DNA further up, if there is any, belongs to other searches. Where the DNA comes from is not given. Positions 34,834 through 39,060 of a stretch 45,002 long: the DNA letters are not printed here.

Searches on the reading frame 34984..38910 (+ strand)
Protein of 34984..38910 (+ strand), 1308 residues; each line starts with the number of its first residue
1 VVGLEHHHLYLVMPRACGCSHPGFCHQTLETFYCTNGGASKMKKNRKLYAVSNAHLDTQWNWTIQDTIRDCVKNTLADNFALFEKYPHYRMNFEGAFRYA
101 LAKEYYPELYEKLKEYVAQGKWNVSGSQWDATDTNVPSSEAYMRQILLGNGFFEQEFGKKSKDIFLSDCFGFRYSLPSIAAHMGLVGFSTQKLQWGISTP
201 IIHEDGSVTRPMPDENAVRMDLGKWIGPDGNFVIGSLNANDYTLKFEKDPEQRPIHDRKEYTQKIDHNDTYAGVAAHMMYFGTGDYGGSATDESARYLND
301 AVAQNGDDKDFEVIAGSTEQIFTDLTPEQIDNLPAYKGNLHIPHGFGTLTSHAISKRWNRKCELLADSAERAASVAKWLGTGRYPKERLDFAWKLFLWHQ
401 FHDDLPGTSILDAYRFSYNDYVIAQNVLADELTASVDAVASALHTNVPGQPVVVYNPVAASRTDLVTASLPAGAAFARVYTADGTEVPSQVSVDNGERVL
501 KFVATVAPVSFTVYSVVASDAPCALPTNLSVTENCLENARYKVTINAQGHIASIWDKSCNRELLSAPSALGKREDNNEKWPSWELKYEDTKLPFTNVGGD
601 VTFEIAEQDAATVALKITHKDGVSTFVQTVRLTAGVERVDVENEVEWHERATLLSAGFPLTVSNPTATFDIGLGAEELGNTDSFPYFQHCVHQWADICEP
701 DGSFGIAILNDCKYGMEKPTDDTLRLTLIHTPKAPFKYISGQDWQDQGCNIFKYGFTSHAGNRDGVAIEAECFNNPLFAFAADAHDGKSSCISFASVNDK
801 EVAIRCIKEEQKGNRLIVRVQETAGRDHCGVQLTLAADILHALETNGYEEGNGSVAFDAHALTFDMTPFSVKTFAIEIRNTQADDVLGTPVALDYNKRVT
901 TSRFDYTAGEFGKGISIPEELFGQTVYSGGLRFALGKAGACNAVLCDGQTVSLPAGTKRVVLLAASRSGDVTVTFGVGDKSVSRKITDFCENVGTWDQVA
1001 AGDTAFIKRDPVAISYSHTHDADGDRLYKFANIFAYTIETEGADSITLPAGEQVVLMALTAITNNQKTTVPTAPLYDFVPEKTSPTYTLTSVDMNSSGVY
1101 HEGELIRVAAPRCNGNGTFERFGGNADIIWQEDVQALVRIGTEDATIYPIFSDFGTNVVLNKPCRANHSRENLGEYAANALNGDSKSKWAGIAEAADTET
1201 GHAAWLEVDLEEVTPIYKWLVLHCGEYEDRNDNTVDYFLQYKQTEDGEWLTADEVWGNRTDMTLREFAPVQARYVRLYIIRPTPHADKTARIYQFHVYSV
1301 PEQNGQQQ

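Call 61: search_protein_families(library=pfam, proteins=[window:34984-38910:+], max_evalue=0.001)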
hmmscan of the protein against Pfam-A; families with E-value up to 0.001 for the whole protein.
window:34984-38910:+ (1308 aa): 6 families
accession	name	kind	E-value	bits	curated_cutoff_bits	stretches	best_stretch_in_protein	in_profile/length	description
PF01074.27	Glyco_hydro_38N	-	4.3e-39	135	25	1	48-327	2-257/270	Glycosyl hydrolases family 38 N-terminal domain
PF07748.19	Glyco_hydro_38C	-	1.2e-31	111.1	25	1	536-735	1-203/206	Glycosyl hydrolases family 38 C-terminal domain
PF09261.16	Alpha-mann_mid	-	1.5e-13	51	31.1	1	347-418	5-75/96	Alpha mannosidase middle domain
PF00754.31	F5_F8_type_C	-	9.1e-12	45.6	28.2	1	1175-1285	11-118/127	F5/8 type C domain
PF22633.2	F5_F8_type_C_2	-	2.2e-07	31.8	27.8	1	1179-1277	1-91/91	NedA-like, galactose-binding domain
PF17677.7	Glyco_hydro38C2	-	0.00024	21.6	22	1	802-874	2-72/72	Glycosyl hydrolases family 38 C-terminal beta sandwich domain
